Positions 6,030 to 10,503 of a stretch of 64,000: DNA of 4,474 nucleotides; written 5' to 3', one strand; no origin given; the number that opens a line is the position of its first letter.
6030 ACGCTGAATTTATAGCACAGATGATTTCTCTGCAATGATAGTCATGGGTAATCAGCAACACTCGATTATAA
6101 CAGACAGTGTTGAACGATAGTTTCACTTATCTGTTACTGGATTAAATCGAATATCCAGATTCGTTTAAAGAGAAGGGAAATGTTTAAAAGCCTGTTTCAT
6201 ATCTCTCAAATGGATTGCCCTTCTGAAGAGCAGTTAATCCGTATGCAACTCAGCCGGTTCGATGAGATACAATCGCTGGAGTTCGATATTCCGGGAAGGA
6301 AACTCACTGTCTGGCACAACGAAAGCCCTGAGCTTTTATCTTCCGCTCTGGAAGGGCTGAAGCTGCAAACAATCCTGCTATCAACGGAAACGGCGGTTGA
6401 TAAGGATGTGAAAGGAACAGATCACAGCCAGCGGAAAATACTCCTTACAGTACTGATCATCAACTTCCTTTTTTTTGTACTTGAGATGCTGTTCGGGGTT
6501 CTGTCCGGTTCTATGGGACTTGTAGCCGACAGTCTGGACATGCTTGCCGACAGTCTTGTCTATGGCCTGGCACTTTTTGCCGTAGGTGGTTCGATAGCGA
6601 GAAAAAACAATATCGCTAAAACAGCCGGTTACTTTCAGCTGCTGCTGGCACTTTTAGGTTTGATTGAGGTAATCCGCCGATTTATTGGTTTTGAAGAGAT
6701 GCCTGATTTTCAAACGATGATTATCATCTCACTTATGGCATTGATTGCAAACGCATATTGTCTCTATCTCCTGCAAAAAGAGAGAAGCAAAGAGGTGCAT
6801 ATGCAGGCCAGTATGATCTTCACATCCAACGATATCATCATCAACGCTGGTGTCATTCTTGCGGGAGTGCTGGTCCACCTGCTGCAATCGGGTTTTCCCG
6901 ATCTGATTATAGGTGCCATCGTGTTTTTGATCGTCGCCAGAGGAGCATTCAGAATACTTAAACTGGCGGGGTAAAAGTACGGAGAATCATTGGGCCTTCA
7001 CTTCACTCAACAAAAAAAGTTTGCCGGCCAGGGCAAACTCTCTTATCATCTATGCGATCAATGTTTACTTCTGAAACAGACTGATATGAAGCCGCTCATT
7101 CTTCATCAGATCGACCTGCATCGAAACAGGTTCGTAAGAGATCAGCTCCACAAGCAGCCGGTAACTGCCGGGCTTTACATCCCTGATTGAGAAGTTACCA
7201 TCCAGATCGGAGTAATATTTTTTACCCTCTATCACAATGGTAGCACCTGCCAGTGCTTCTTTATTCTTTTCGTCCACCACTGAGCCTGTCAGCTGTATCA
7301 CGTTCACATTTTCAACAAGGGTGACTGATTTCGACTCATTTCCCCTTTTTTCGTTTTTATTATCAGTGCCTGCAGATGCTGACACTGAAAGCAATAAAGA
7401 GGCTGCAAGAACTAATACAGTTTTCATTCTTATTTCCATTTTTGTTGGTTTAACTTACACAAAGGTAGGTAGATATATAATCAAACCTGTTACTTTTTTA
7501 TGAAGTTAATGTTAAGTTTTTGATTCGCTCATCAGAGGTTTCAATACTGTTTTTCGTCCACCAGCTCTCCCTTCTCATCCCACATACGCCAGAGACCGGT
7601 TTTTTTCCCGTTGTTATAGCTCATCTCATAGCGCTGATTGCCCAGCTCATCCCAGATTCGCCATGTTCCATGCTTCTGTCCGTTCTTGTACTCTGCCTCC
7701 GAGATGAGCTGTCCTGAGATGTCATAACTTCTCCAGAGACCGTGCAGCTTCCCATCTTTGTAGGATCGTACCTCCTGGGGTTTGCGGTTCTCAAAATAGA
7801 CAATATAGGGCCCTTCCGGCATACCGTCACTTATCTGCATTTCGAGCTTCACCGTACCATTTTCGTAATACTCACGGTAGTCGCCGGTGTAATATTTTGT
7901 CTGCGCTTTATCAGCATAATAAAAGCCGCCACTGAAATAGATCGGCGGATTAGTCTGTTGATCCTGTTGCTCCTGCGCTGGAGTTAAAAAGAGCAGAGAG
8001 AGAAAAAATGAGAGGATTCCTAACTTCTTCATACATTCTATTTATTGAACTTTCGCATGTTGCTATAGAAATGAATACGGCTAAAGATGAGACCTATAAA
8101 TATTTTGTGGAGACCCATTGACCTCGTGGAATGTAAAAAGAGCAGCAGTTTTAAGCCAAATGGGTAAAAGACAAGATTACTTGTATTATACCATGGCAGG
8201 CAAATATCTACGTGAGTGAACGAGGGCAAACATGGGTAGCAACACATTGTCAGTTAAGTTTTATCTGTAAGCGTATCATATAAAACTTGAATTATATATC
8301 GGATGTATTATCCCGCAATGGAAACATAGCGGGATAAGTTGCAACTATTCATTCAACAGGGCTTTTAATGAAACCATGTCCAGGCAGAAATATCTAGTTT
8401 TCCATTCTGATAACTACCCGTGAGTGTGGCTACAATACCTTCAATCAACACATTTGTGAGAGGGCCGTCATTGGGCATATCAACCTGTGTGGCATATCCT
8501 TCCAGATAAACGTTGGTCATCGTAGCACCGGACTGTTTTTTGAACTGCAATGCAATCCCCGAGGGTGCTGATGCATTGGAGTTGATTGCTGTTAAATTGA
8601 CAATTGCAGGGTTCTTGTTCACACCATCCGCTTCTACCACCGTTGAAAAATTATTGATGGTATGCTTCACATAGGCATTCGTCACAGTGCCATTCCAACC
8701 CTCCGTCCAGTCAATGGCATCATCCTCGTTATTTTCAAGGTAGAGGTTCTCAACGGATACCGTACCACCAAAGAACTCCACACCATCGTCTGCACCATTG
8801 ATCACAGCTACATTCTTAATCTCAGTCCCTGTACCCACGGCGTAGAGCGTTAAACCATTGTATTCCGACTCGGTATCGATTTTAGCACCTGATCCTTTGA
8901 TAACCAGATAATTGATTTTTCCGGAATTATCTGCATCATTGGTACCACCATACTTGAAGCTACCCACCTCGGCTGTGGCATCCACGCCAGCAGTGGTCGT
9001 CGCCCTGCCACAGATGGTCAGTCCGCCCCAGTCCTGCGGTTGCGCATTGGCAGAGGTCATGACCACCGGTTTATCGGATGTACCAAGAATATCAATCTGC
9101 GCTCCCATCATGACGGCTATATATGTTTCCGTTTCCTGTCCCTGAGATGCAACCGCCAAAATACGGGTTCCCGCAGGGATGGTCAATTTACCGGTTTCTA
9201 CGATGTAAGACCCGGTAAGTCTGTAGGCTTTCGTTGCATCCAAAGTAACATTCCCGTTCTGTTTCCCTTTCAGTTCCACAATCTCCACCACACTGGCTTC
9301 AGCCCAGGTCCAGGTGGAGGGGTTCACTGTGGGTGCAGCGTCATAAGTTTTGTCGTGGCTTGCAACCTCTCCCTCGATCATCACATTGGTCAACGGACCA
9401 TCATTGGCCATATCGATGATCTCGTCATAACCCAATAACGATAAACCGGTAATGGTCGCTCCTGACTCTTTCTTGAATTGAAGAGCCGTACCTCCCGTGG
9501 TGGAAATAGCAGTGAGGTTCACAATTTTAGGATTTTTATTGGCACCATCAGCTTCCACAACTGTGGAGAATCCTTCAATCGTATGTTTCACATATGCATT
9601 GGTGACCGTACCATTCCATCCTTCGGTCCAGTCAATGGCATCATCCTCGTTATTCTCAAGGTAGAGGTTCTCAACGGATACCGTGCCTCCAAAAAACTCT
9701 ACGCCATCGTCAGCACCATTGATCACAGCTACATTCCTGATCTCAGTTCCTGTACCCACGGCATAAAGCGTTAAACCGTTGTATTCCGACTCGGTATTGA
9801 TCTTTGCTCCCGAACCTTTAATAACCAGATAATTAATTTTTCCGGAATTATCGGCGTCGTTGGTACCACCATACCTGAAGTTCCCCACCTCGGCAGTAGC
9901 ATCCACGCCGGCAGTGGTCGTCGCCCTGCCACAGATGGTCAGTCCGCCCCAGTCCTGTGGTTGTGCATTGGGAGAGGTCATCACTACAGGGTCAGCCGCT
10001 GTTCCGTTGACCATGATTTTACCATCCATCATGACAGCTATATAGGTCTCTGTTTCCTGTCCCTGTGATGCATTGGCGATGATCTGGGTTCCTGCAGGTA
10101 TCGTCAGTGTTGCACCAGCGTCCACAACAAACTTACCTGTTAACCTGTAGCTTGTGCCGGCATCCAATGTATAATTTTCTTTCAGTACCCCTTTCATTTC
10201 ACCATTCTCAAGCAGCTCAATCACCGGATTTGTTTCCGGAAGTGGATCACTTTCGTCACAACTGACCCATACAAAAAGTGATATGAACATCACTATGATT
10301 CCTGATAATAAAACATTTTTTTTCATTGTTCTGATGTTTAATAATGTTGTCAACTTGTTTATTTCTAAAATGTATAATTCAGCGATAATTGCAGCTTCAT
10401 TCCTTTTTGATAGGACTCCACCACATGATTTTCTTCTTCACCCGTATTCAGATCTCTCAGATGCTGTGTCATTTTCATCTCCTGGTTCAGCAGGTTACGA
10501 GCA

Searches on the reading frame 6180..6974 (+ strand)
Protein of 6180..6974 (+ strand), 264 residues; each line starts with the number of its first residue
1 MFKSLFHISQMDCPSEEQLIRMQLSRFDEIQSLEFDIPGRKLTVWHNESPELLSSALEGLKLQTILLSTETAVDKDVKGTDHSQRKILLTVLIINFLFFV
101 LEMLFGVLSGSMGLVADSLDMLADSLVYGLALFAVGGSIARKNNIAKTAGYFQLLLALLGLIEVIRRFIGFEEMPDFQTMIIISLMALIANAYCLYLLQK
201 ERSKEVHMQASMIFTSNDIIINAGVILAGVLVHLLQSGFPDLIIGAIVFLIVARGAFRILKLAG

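Call 45: search_protein_families(library=pfam, proteins=[window:6180-6974:+], max_evalue=0.001)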
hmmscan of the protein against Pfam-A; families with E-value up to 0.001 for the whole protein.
window:6180-6974:+ (264 aa): 2 families
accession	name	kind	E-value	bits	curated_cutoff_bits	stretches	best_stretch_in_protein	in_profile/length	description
PF01545.26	Cation_efflux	-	4.9e-16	59.5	26.6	2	149-261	74-191/198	Cation efflux family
PF00403.32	HMA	-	3.4e-05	24.6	24.8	1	6-58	2-57/62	Heavy-metal-associated domain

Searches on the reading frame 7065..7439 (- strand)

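Call 88: search_protein_families(library=pfam, proteins=[window:7065-7439:-], max_evalue=0.001)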
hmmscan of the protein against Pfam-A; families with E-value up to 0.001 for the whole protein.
window:7065-7439:- (124 aa): 6 families
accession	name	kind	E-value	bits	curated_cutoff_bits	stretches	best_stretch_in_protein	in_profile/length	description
PF13715.12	CarbopepD_reg_2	-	3.9e-15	56.1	32.2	1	50-120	1-73/88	CarboxypepD_reg-like domain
PF13620.12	CarboxypepD_reg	-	7.8e-12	45.8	32.3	1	49-120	1-80/82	Carboxypeptidase regulatory-like domain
PF09430.16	EMC7_beta-sandw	-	7.8e-06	26.5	26.6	1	59-113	3-61/122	ER membrane protein complex subunit 7, beta-sandwich domain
PF08308.17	PEGA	-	2.1e-05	24.8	20.8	1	64-121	11-65/71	PEGA domain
PF17802.7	SpaA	-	0.00016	22.2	23.1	1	52-95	5-56/91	Prealbumin-like fold domain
PF14686.12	fn3_3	-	0.00025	21.2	24.4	1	47-96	8-50/75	Polysaccharide lyase family 4, domain II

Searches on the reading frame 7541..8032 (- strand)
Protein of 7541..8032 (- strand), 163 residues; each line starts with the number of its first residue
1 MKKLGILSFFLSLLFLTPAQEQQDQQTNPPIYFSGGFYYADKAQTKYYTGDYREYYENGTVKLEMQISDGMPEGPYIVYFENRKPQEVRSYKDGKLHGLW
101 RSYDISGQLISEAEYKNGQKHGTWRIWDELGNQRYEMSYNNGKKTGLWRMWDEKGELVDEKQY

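Call 88: search_protein_families(library=pfam, proteins=[window:7541-8032:-], max_evalue=0.001)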
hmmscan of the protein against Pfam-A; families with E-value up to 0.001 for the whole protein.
window:7541-8032:- (163 aa): 1 family
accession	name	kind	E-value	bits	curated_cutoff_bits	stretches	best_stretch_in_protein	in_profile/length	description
PF07661.19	MORN_2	-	5.2e-16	57.3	29.6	1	96-117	1-22/22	MORN repeat variant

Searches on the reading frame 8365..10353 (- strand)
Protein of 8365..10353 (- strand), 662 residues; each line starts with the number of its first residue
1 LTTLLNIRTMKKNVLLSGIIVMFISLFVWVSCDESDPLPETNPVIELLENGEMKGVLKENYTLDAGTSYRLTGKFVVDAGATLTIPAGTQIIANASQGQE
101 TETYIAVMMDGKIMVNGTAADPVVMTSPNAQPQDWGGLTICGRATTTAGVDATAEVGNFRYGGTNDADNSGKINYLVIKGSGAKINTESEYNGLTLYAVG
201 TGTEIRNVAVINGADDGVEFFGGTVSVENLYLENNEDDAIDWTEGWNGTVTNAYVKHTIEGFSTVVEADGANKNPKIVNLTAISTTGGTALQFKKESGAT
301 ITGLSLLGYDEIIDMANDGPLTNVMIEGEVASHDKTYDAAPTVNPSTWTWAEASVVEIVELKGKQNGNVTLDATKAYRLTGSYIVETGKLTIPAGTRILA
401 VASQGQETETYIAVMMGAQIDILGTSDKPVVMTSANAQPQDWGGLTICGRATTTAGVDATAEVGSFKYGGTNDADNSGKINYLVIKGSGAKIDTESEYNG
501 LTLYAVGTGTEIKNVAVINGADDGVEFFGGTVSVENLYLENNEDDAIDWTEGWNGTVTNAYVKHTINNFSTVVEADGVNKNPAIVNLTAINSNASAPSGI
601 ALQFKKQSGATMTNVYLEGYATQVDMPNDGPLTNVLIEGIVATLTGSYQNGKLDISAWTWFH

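Call 45: search_protein_families(library=pfam, proteins=[window:8365-10353:-], max_evalue=0.001)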
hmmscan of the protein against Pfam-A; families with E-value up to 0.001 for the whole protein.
window:8365-10353:- (662 aa): 1 family
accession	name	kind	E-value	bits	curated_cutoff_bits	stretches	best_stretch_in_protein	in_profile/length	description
PF13229.12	Beta_helix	-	8.1e-05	22.7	25.9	0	198-301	7-105/158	Right handed beta helix region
